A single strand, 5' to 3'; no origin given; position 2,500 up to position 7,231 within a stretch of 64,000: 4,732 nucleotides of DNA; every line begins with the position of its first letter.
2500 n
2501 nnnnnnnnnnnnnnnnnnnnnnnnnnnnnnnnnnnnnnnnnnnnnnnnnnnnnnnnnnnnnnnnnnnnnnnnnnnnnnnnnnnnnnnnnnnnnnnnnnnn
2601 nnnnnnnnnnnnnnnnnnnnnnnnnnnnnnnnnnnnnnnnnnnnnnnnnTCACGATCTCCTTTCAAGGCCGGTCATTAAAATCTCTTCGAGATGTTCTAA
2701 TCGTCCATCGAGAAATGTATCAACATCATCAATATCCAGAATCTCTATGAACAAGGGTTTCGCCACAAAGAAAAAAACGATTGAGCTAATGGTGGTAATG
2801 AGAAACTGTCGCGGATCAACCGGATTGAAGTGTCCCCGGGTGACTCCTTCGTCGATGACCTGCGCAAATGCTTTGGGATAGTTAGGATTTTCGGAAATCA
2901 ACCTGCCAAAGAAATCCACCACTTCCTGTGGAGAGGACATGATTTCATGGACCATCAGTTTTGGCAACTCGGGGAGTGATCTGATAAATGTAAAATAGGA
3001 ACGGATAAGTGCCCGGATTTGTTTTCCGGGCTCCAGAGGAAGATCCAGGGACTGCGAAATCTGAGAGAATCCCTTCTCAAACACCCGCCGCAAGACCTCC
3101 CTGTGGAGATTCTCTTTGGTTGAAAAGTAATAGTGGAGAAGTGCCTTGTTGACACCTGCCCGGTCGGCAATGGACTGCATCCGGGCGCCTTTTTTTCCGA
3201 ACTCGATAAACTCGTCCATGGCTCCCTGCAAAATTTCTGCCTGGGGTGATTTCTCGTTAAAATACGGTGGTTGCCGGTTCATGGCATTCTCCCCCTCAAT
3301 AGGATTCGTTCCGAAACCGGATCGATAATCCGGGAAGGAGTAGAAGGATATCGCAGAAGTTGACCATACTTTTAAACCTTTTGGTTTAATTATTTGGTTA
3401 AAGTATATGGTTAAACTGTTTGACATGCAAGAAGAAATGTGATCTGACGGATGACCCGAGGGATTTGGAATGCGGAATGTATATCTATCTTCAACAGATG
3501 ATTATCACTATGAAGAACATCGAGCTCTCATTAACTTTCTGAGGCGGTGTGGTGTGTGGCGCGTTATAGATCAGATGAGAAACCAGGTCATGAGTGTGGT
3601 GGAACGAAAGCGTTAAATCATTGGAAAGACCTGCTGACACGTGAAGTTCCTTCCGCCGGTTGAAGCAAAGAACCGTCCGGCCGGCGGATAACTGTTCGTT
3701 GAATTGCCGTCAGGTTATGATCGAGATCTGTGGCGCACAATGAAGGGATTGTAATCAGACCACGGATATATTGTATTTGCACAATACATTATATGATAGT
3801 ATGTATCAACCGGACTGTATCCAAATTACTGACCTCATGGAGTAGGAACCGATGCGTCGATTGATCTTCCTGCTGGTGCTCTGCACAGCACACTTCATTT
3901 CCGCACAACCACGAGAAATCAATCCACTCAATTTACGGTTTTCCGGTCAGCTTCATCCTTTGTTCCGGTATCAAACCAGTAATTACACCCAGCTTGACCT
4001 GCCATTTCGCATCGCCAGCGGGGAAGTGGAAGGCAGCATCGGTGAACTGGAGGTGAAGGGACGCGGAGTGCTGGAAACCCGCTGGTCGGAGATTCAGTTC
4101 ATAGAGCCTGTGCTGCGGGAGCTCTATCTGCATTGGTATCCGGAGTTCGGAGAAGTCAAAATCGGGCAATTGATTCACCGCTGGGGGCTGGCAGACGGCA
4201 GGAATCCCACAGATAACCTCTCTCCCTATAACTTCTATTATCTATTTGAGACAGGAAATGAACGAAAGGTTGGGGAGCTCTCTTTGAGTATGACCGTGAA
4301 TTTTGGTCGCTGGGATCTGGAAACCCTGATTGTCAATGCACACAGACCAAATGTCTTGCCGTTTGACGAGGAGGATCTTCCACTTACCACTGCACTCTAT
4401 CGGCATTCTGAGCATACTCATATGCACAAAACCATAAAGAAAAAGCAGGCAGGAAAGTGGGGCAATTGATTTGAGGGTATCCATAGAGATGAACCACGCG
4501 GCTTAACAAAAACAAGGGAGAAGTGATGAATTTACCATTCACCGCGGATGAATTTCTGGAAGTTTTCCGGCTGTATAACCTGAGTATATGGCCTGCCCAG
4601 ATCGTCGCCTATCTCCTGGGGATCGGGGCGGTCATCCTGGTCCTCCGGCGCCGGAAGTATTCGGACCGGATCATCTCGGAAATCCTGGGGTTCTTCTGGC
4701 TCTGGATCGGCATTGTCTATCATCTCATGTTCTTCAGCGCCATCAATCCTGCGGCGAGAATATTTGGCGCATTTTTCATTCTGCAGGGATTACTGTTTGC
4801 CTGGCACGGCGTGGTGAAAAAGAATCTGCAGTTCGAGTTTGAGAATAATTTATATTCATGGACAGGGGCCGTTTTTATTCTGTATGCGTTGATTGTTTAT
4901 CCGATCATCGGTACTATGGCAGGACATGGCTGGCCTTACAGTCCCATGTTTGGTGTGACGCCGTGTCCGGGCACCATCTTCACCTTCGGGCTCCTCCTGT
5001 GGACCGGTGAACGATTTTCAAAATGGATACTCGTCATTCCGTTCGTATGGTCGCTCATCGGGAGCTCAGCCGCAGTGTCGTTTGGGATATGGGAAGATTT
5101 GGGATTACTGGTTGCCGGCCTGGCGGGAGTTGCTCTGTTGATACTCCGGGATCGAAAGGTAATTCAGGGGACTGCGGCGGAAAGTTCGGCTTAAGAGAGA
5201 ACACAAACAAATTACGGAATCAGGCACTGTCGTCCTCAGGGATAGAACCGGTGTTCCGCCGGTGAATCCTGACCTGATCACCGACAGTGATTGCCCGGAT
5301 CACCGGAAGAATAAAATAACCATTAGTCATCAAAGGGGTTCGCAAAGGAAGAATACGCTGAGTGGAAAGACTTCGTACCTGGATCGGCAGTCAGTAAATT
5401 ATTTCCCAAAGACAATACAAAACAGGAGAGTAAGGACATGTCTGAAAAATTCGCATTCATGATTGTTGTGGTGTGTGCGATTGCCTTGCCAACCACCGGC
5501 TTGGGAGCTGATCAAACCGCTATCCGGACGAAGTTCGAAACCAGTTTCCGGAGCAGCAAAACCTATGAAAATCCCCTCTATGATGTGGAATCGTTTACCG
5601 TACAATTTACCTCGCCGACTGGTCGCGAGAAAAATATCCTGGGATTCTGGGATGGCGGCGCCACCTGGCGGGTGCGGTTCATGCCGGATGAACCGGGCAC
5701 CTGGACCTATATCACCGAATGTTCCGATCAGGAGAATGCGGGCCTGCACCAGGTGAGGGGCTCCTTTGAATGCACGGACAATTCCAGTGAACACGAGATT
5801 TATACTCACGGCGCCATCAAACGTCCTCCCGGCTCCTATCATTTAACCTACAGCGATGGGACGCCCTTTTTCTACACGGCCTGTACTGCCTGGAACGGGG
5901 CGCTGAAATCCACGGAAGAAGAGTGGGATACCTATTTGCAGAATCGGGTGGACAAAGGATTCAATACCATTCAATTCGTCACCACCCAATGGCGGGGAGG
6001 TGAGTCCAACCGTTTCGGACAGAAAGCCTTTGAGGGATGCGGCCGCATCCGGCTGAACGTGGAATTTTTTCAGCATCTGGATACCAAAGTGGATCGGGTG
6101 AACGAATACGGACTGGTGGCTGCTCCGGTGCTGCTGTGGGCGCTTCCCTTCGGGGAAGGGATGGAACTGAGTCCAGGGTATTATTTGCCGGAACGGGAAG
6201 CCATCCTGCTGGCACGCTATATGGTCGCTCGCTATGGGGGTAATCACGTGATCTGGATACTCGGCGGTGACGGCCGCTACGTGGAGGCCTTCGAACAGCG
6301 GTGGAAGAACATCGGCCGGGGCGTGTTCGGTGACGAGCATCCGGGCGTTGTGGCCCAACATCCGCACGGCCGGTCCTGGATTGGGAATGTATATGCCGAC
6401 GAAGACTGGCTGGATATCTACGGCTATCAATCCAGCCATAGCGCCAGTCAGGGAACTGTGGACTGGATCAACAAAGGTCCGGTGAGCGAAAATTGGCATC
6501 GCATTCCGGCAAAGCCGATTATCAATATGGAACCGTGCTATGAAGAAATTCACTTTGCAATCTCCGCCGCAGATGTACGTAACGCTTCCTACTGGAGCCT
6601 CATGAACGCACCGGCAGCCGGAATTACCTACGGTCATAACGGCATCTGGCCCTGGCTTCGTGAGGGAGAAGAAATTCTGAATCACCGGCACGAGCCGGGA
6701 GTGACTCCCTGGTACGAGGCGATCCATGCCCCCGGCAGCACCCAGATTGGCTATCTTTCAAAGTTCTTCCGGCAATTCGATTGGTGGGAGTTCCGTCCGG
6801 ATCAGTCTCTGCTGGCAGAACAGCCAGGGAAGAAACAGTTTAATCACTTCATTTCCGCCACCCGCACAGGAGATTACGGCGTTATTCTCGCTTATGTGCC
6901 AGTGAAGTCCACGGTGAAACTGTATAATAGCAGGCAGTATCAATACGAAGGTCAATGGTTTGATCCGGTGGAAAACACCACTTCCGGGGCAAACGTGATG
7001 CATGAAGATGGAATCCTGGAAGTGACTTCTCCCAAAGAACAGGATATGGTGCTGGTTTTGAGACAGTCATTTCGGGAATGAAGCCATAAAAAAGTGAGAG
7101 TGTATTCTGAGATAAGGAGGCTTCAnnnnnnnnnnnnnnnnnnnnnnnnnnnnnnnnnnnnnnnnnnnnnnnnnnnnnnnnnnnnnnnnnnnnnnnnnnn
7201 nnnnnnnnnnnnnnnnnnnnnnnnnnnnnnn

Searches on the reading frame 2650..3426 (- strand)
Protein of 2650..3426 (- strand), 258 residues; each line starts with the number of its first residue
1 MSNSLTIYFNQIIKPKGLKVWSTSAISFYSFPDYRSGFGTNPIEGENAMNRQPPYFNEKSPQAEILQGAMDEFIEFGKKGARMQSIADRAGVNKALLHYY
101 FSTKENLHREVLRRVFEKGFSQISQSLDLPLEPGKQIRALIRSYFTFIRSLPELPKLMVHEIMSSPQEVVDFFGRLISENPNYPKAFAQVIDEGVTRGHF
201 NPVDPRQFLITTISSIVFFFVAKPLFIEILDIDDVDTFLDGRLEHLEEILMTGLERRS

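Call 49: search_protein_families(library=pfam, proteins=[window:2650-3426:-], max_evalue=0.00001)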
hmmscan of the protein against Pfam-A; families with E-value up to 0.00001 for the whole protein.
window:2650-3426:- (258 aa): 3 families
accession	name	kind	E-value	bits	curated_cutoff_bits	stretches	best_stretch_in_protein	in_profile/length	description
PF00440.29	TetR_N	-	4e-11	43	24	1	65-110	1-46/47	Bacterial regulatory proteins, tetR family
PF17938.6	TetR_C_29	-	3.1e-08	34.2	26.2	1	133-234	1-102/119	Tetracyclin repressor-like, C-terminal domain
PF14514.11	TetR_C_9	-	2.8e-07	31.2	25.3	1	183-254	52-124/130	Tetracyclin repressor-like, C-terminal domain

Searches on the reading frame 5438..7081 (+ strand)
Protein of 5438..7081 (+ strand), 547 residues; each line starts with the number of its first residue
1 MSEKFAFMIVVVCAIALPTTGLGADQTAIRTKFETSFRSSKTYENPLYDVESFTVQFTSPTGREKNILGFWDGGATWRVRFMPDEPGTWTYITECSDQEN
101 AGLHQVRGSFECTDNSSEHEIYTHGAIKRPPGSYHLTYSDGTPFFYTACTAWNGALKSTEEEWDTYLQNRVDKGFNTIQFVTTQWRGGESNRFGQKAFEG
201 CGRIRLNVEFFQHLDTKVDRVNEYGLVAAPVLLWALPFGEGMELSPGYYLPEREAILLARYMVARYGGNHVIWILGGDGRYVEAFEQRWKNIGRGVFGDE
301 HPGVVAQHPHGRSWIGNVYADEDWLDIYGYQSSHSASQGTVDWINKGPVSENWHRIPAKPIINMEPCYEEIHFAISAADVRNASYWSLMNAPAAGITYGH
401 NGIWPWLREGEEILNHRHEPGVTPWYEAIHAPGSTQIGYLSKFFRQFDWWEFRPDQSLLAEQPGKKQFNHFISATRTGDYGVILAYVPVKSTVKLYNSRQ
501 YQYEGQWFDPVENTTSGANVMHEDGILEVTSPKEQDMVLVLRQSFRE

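Call 25: search_protein_families(library=pfam, proteins=[window:5438-7081:+], max_evalue=0.00001)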
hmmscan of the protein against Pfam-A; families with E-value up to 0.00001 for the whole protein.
window:5438-7081:+ (547 aa): 3 families
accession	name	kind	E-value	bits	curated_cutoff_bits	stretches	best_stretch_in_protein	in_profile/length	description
PF13204.13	Apiosidase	-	2e-79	267.9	26.5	1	134-451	5-320/320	Apiosidase-like, catalytic domain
PF16586.11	DUF5060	-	2.9e-20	72.7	27.2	1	32-95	7-69/70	Domain of unknown function (DUF5060)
PF12904.13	Collagen_bind_2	-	2.5e-08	34.1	22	1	454-541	2-91/92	Putative collagen-binding domain of a collagenase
